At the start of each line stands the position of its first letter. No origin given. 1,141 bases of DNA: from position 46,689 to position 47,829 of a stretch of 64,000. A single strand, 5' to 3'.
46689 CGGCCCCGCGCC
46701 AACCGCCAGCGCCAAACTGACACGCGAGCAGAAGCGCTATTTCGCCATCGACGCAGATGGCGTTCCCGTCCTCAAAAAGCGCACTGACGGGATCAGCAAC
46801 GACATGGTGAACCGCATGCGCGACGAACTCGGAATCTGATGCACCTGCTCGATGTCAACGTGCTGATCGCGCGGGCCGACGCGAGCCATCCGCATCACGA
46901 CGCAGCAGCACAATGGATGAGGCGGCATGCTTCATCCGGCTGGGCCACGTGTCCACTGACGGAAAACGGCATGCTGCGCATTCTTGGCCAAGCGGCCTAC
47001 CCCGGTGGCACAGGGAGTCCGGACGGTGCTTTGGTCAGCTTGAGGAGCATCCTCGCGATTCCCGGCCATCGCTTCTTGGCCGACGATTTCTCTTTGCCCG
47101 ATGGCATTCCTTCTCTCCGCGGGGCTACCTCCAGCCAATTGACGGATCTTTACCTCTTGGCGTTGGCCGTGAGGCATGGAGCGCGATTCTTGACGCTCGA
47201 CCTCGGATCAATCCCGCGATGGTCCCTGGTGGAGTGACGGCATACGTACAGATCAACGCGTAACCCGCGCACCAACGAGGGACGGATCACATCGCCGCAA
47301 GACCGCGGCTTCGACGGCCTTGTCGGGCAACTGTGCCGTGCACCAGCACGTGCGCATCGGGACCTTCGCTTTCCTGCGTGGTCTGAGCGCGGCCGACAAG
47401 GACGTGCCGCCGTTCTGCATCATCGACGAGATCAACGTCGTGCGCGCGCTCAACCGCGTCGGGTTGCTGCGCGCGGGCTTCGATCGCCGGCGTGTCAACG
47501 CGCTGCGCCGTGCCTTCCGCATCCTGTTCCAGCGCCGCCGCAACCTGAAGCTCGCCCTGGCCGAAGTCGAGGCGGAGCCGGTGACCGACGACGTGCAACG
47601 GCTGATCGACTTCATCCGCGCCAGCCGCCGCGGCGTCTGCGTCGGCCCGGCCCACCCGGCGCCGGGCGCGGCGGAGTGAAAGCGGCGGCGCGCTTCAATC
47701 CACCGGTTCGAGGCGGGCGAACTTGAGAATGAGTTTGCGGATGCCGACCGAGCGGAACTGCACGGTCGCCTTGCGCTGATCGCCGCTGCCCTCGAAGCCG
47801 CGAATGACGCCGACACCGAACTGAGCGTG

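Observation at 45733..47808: vapBC toxin-antitoxin module inserted inside a diverged ~520-bp duplication of the lpxA 3' end and uvrD 3' end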

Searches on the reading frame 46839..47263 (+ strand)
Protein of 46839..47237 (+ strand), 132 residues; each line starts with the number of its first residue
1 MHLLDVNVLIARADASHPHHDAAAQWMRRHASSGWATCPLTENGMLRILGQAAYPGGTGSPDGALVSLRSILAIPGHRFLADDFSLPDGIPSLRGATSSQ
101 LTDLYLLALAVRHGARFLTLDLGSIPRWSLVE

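Call 5: search_protein_families(library=pfam, proteins=[window:46839-47237:+, window:46913-47263:+], max_evalue=0.01)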
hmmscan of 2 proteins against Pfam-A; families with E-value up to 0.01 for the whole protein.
window:46839-47237:+ (132 aa): 1 family
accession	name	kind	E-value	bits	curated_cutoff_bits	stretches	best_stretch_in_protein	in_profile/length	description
PF01850.27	PIN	-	1.9e-07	32.2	23.6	1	3-121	2-111/120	PIN domain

window:46913-47263:+ (116 aa): 0 families

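Call 7: find_encoding_contigs(protein=window:46839-47237:+, flank=10000, max_places=10)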
Protein window:46839-47237:+ (132 aa): 1 contig read that carries it; 1 place shown.
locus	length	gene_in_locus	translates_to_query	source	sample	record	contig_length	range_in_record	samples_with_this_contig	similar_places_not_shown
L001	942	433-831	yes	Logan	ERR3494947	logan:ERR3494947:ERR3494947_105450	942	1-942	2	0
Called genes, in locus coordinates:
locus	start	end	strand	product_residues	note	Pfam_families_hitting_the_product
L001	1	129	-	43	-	?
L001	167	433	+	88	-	-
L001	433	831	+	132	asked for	PF01850:PIN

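Call 13: find_homologous_proteins(query=window:46839-47237:+, max_evalue=0.00001)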
Query window:46839-47237:+ (132 aa): 4294 proteins with E <= 0.00001 among 4488 candidates; the best 120 are listed.
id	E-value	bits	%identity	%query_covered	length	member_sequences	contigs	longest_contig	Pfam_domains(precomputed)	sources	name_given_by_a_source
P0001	1.4e-81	289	100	100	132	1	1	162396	PF01850.28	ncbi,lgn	-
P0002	3.2e-64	233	87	92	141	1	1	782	-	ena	-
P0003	1.5e-63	231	85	92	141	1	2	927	-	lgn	-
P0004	3.8e-59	217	79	92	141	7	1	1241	PF01850.28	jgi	jgi:toxin-antitoxin system PIN domain toxin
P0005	1.9e-56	208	77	92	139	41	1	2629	PF01850.28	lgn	-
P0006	5.1e-55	203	75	96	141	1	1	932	PF01850.28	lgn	-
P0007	2.7e-54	201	72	96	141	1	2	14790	PF01850.28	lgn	-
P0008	1.6e-53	198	74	92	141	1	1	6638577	PF01850.28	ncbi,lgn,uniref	ncbi:TA system VapC family ribonuclease toxin [Luteolibacter sp. Populi]|uniref:TA system VapC famil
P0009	1.4e-52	195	74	92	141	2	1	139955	PF01850.28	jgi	jgi:toxin-antitoxin system PIN domain toxin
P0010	3.6e-52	194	74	92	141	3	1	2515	PF01850.28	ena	-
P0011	3.6e-52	194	74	92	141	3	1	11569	PF01850.28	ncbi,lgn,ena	-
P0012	2.3e-51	191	70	92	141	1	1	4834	PF01850.28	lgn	-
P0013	3.6e-47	178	64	96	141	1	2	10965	PF01850.28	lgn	-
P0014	2.5e-44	169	64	92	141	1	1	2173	PF01850.28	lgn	-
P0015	1.4e-43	166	64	90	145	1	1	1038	PF01850.28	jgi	jgi:toxin-antitoxin system PIN domain toxin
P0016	3.0e-43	165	66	92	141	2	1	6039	PF01850.28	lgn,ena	-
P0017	1.3e-42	163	66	92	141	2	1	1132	PF01850.28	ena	-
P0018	2.2e-42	162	64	92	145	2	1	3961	PF01850.28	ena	-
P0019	3.2e-42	162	65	92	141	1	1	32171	PF01850.28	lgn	-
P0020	3.5e-42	162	63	90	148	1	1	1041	PF01850.28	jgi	jgi:toxin-antitoxin system PIN domain toxin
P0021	1.2e-41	160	64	92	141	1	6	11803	PF01850.28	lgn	-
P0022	1.3e-41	160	64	92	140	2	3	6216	PF01850.28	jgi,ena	jgi:uncharacterized protein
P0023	8.2e-41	157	59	96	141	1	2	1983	PF01850.28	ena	-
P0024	1.2e-40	157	62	90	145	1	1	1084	PF01850.28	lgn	-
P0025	9.5e-40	154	61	92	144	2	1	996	PF01850.28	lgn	-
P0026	1.1e-39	154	63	92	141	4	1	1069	PF01850.28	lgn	-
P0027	1.1e-39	154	59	92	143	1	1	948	PF01850.28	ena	-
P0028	2.0e-39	153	63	90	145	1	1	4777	PF01850.28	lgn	-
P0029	2.6e-39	152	60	92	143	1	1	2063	PF01850.28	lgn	-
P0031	2.7e-39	152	59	92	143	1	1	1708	PF01850.28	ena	-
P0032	3.2e-39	152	59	90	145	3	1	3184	PF01850.28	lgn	-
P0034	5.8e-39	151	59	90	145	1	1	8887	PF01850.28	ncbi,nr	ncbi:MAG: PIN domain-containing protein [Candidatus Omnitrophica bacterium]|nr:PIN domain-containing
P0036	6.4e-39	151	60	89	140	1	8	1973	PF01850.28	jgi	jgi:toxin-antitoxin system PIN domain toxin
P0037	8.0e-39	151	59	92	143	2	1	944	PF01850.28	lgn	-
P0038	1.1e-38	150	59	92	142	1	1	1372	PF01850.28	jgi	jgi:predicted nucleic acid-binding protein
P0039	1.4e-38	150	59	92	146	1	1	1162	PF01850.28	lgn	-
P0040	2.0e-38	150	59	92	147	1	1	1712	PF01850.28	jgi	jgi:toxin-antitoxin system PIN domain toxin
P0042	3.2e-38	149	59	92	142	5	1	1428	PF01850.28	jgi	jgi:uncharacterized protein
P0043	3.5e-38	149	62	92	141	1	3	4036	PF01850.28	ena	-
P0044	3.8e-38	149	59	83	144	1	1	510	PF01850.28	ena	-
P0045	4.0e-38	149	59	92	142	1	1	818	PF01850.28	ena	-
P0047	5.0e-38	148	59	90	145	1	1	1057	PF01850.28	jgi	jgi:hypothetical protein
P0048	5.2e-38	148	58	92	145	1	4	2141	PF01850.28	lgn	-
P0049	5.9e-38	148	60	92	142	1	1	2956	PF01850.28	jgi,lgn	-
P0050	8.4e-38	148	59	92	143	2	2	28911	PF01850.28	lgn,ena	-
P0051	9.1e-38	147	57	92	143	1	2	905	PF01850.28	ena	-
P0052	9.3e-38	147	59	92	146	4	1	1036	PF01850.28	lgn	-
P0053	1.3e-37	147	60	90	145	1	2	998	PF01850.28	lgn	-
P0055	2.6e-37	146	57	92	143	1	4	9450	PF01850.28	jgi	jgi:uncharacterized protein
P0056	2.8e-37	146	60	92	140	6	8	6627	PF01850.28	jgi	-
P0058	5.0e-37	145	58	90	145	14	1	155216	PF01850.28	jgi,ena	jgi:uncharacterized protein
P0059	5.2e-37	145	58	92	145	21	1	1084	PF01850.28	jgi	-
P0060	6.1e-37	145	58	92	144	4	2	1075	PF01850.28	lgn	-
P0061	6.3e-37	145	60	92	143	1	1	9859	PF01850.28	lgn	-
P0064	1.4e-36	144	56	92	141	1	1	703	PF01850.28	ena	-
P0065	1.5e-36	144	58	92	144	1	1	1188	PF01850.28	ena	-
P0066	1.6e-36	143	57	92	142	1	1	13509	PF01850.28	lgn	-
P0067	2.0e-36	143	55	92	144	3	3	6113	PF01850.28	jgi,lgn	-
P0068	2.9e-36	143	58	92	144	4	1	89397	PF01850.28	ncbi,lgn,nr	ncbi:MAG: PIN domain-containing protein [Opitutaceae bacterium]|nr:PIN domain-containing protein [Op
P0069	2.9e-36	143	58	90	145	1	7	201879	PF01850.28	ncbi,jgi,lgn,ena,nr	ncbi:MAG TPA: PIN domain-containing protein [Verrucomicrobiota bacterium]|nr:PIN domain-containing p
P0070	3.7e-36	142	56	92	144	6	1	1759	PF01850.28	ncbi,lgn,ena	-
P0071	3.8e-36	142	59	92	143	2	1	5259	PF01850.28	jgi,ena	-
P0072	3.9e-36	142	58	92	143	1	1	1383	PF01850.28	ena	-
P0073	4.7e-36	142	57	92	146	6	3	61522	PF01850.28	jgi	jgi:toxin-antitoxin system PIN domain toxin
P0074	4.9e-36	142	58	92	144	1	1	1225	PF01850.28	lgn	-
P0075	5.0e-36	142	57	92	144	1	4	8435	PF01850.28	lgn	-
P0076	6.2e-36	142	58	92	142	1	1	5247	PF01850.28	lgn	-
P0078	1.2e-35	141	55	93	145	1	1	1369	PF01850.28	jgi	-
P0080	1.4e-35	140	56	92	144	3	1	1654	PF01850.28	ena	-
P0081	1.5e-35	140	57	90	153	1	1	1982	PF01850.28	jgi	jgi:hypothetical protein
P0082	1.5e-35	140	58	92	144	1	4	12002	PF01850.28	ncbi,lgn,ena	-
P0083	2.8e-35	139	57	90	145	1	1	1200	PF01850.28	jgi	jgi:toxin-antitoxin system PIN domain toxin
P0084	3.6e-35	139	57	92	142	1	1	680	PF01850.28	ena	-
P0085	3.9e-35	139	56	92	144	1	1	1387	PF01850.28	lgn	-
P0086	4.0e-35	139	56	92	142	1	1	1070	PF01850.28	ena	-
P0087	4.1e-35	139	58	92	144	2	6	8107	PF01850.28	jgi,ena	-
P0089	4.4e-35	139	56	92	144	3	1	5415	PF01850.28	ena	-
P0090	5.6e-35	138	58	92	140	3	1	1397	PF01850.28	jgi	jgi:hypothetical protein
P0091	6.5e-35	138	57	91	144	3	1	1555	PF01850.28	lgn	-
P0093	1.6e-34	137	54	92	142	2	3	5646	PF01850.28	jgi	-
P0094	2.1e-34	137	54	92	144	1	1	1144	PF01850.28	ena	-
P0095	2.6e-34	136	56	92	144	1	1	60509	PF01850.28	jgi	jgi:toxin-antitoxin system PIN domain toxin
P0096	2.7e-34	136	54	92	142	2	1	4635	PF01850.28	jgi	jgi:hypothetical protein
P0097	2.8e-34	136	56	92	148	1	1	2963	PF01850.28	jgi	jgi:toxin-antitoxin system PIN domain toxin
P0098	3.2e-34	136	60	92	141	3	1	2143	PF01850.28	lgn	-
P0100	3.9e-34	136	60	92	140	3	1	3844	PF01850.28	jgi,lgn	-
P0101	5.2e-34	135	58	92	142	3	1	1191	PF01850.28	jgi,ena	-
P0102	7.5e-34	135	57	93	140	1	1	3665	PF01850.28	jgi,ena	-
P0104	7.9e-34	135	54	92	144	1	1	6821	PF01850.28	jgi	jgi:toxin-antitoxin system PIN domain toxin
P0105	8.1e-34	135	54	92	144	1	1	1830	PF01850.28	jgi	jgi:toxin-antitoxin system PIN domain toxin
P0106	8.3e-34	135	55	92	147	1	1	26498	PF01850.28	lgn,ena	-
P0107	9.1e-34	135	56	96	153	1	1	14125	PF01850.28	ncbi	ncbi:MAG: TA system VapC family ribonuclease toxin [Terrimicrobiaceae bacterium]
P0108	1.1e-33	134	54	92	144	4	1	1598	PF01850.28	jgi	jgi:toxin-antitoxin system PIN domain toxin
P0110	1.9e-33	133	54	92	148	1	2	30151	PF01850.28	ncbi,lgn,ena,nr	ncbi:MAG: PIN domain-containing protein [Opitutus sp.]|nr:PIN domain-containing protein [Opitutus sp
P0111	2.1e-33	133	58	90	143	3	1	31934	PF01850.28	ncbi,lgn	-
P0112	2.2e-33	133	54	92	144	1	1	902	PF01850.28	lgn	-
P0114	2.7e-33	133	52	92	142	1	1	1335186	PF01850.28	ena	-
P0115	3.8e-33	133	58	90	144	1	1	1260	PF01850.28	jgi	jgi:hypothetical protein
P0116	3.9e-33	132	56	92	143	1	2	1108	PF01850.28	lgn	-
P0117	4.0e-33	132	54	92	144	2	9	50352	PF01850.28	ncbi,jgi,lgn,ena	jgi:toxin-antitoxin system PIN domain toxin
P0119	4.5e-33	132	53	92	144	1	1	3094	PF01850.28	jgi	jgi:toxin-antitoxin system PIN domain toxin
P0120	5.0e-33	132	54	92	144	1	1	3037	PF01850.28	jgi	jgi:toxin-antitoxin system PIN domain toxin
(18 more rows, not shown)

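Call 15: find_encoding_contigs(protein=P0002, flank=5000, max_places=4)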
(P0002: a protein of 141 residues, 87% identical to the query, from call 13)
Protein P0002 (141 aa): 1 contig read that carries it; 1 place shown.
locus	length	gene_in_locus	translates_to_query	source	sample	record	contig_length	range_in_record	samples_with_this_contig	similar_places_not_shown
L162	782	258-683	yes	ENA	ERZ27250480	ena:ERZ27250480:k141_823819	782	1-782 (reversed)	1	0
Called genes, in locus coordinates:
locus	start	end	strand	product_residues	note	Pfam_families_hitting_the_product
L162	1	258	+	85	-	?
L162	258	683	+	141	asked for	-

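Call 16: find_encoding_contigs(protein=P0003, flank=5000, max_places=4)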
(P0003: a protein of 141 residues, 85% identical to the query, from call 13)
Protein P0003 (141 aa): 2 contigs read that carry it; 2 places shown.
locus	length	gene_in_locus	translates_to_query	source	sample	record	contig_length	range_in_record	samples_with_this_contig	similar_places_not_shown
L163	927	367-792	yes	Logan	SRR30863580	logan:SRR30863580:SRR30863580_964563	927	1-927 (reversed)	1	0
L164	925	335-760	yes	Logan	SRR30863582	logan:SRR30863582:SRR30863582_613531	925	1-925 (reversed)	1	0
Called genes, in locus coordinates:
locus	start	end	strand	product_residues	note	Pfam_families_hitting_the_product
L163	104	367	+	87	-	-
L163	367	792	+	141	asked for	-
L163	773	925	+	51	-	?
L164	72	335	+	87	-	-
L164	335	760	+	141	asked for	-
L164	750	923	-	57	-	?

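Call 17: find_encoding_contigs(protein=P0005, flank=5000, max_places=6)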
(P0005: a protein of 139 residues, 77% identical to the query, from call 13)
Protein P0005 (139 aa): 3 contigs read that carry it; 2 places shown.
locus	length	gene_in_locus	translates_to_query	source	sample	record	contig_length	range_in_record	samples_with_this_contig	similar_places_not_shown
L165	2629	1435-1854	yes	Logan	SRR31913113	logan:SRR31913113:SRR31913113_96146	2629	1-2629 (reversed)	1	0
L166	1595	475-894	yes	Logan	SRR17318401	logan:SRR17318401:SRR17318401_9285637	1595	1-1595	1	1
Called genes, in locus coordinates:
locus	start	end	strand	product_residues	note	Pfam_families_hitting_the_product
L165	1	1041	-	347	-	?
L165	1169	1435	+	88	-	-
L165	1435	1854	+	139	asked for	PF01850:PIN (weak)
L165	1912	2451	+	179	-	-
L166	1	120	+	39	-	?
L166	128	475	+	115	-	-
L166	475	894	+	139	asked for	PF01850:PIN (weak)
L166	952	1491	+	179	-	-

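Call 18: find_encoding_contigs(protein=P0007, flank=6000, max_places=4)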
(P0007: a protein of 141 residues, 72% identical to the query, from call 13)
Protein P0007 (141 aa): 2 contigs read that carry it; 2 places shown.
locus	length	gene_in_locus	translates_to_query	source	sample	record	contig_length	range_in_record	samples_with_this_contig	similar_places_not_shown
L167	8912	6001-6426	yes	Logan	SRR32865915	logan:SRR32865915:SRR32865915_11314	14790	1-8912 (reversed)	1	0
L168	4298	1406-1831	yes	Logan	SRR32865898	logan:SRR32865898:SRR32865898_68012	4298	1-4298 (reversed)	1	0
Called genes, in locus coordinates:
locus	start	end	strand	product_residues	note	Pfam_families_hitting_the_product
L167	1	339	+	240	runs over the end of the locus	PF00149:Metallophos, PF12850:Metallophos_2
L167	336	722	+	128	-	PF00293:NUDIX, PF14815:NUDIX_4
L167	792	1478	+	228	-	-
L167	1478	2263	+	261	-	-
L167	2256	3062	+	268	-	-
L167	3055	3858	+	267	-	-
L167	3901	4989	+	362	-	PF21016:RlmN_N, PF04055:Radical_SAM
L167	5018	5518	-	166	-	-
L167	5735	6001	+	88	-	-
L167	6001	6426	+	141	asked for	PF01850:PIN (weak)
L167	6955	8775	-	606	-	PF10127:RlaP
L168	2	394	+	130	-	?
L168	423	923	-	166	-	-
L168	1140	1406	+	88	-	-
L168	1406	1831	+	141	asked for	PF01850:PIN (weak)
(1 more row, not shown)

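Call 45: search_protein_families(library=ncbifam, proteins=[window:46839-47237:+, P0002], max_evalue=0.01)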
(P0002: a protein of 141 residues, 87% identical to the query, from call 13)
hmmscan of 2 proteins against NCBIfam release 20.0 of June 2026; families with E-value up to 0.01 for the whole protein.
window:46839-47237:+ (132 aa): 1 family
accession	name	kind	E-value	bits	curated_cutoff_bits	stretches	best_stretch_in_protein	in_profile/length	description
TIGR00028.1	Mtu_PIN_fam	subfamily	2.7e-25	89.3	73.6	1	1-122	2-127/143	TA system VapC family ribonuclease toxin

P0002 (141 aa): 1 family
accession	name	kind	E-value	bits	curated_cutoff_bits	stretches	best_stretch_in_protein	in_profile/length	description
TIGR00028.1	Mtu_PIN_fam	subfamily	5.4e-23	81.8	73.6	1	1-122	2-127/143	TA system VapC family ribonuclease toxin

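Call 48: search_solved_structures(query=window:46839-47237:+, max_evalue=0.01, show_alignments=1)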
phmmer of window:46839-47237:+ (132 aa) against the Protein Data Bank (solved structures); distinct sequences matched with E-value up to 0.01: 0.

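Call 66: predict_structure(alignment_id=A4)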
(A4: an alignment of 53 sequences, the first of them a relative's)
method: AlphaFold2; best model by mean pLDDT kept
length: 141 residues; sequences in the alignment: 53
mean_pLDDT: 95.5   pTM: 0.90
mean pLDDT of the five models: 95.5, 95.4, 95.3, 95.2, 94.9
residues with pLDDT >= 90: 135; 70-90: 6; 50-70: 0; < 50: 0
segments of 3 or more residues with pLDDT < 50: none
pLDDT, mean of each block of 10 residues (from residue 1): 97 95 96 96 97 90 95 95 94 94 98 98 95 98 89
secondary structure, 60 per line:
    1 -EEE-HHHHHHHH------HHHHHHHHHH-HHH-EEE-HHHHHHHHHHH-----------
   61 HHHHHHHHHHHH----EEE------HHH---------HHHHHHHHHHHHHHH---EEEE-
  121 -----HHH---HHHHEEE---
elements in order: E2-4 H6-13 H20-29 E35-37 H39-49 H61-72 E77-79 H98-112 E116-119 H132-135 E136-138

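Call 68: fold_search(model_id=the predicted structure, library=pdb)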
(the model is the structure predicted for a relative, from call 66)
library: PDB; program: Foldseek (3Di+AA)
matches with E <= 10: 219; with E <= 0.001: 5
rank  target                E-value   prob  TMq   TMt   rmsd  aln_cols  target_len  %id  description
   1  7vwo_A                4.4e-06  1.00  0.74  0.74   3.4       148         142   19  TA complex from Mycobacterium tuberculosis (released 2022-11-16)
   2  5x3t_B                1.7e-04  1.00  0.70  0.71   3.8       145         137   22  VapBC from Mycobacterium tuberculosis (released 2017-06-07)
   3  2fe1                  4.7e-04  1.00  0.61  0.65   4.3       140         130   21  Crystal Structure of PAE0151 from Pyrobaculum aerophilum (released 2005-12-27)
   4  5k8j_B                6.0e-04  1.00  0.64  0.69   3.9       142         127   17  Structure of Caulobacter crescentus VapBC1 (apo form) (released 2016-12-28)
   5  5wz4_A                7.7e-04  1.00  0.62  0.66   4.7       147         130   12  Crystal structure of Mycobacterium tuberculosis VapC20 (Rv2549c), Sarcin-Ricin loop cleaving toxin (released 2017-10-25)
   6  6a7v_G                1.3e-03  1.00  0.56  0.57   4.6       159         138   17  Crystal structure of Mycobacterium tuberculosis VapBC11 toxin-antitoxin complex (released 2018-10-10)
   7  5wzf_B                1.6e-03  1.00  0.61  0.65   4.8       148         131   13  Crystal structure of Mycobacterium tuberculosis VapC20 (Rv2549c), Sarcin-Ricin loop cleaving toxin (released 2017-10-25)
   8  6a7v_C                1.6e-03  1.00  0.61  0.61   4.2       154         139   14  Crystal structure of Mycobacterium tuberculosis VapBC11 toxin-antitoxin complex (released 2018-10-10)
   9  3zvk_B                1.7e-03  1.00  0.62  0.66   4.4       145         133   10  Crystal structure of VapBC2 from Rickettsia felis bound to a DNA fragment from their promoter (released 2011-12-14)
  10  6a7v_A                1.8e-03  1.00  0.63  0.66   3.9       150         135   15  Crystal structure of Mycobacterium tuberculosis VapBC11 toxin-antitoxin complex (released 2018-10-10)
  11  5wzf_A                2.1e-03  1.00  0.62  0.67   4.3       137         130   12  Crystal structure of Mycobacterium tuberculosis VapC20 (Rv2549c), Sarcin-Ricin loop cleaving toxin (released 2017-10-25)
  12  4chg_A                2.1e-03  1.00  0.62  0.65   4.0       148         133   21  Crystal structure of VapBC15 complex from Mycobacterium tuberculosis (released 2014-11-12)
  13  5ed0_A                2.2e-03  1.00  0.68  0.72   3.8       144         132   12  Structure of the Shigella flexneri VapC mutant D7N (released 2016-02-17)
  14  8wmm_G                2.5e-03  1.00  0.66  0.69   3.9       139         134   11  Structure of CbCas9-PcrIIC1 complex bound to 28-bp DNA substrate (20-nt complementary) (released 2024-06-05)
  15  3zvk_A                2.5e-03  1.00  0.62  0.65   4.4       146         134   10  Crystal structure of VapBC2 from Rickettsia felis bound to a DNA fragment from their promoter (released 2011-12-14)
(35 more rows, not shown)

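Call 73: search_dna_similar(query=P0002, collection=plasmids, mode=protein, max_rows=10)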
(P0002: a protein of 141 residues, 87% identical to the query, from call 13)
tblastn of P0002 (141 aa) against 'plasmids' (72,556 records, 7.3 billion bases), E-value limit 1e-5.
Records with a match: 105; places in all: 110; records where one place covers at least 80% of the query: 89.
Best place of each record, by identity: <60% 105.
By first word of the organism name: Sinorhizobium 51; Rhizobium 36; Burkholderia 6; Mesorhizobium 4; Phyllobacterium 2; Lichenihabitans 1; Paraburkholderia 1; Aminobacter 1; Caballeronia 1; Sphingobium 1; and 1 more.
By predicted mobility (MOB-suite, as given by PLSDB): conjugative 43; mobilizable 41; non-mobilizable 21.
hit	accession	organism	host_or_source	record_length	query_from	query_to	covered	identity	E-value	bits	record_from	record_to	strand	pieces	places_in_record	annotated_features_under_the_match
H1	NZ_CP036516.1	Lichenihabitans psoromatis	Psoroma sp.,culture,Lichen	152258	3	139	97%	49.6%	2e-32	127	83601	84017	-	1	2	TA system VapC family ribonuclease toxin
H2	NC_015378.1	Burkholderia gladioli BSR3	-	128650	2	133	94%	48.5%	5e-29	117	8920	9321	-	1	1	TA system VapC family ribonuclease toxin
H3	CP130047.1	Sinorhizobium meliloti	Medicago,Cell culture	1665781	3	135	94%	48.0%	3e-18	134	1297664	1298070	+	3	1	none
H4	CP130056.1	Sinorhizobium meliloti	Medicago,Cell culture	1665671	3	135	94%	48.0%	3e-18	134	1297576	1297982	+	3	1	none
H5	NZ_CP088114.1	Sinorhizobium meliloti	cell culture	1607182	3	135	94%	47.8%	3e-28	115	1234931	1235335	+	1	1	none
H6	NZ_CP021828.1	Sinorhizobium meliloti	Medicago truncatula,Single Cell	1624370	3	135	94%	47.8%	3e-28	115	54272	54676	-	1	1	none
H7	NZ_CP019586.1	Sinorhizobium meliloti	Medicago arborea,tissue sample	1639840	3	135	94%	47.8%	3e-28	115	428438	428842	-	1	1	none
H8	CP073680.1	Sinorhizobium meliloti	Medicago truncatula,cell culture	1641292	3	135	94%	47.8%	3e-28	115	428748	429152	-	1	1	PIN domain-containing protein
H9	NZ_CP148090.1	Sinorhizobium meliloti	Medicago sativa,cell culture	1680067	3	135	94%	47.8%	3e-28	115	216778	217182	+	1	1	none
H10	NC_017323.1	Sinorhizobium meliloti BL225C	-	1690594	3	135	94%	47.8%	3e-28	115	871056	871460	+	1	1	none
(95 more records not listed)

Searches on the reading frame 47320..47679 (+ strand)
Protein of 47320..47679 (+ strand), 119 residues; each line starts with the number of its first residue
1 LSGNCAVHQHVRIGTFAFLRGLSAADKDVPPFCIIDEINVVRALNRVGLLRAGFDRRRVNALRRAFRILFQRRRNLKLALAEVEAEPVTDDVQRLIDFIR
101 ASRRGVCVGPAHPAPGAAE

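Call 5: search_protein_families(library=pfam, proteins=[window:47320-47679:+], max_evalue=0.01)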
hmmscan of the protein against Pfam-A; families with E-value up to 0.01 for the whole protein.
window:47320-47679:+ (119 aa): 1 family
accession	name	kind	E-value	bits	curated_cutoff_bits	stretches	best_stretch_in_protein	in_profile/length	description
PF13720.11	Acetyltransf_11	-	3.3e-22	79.1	24.5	1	28-107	1-82/82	Udp N-acetylglucosamine O-acyltransferase; Domain 2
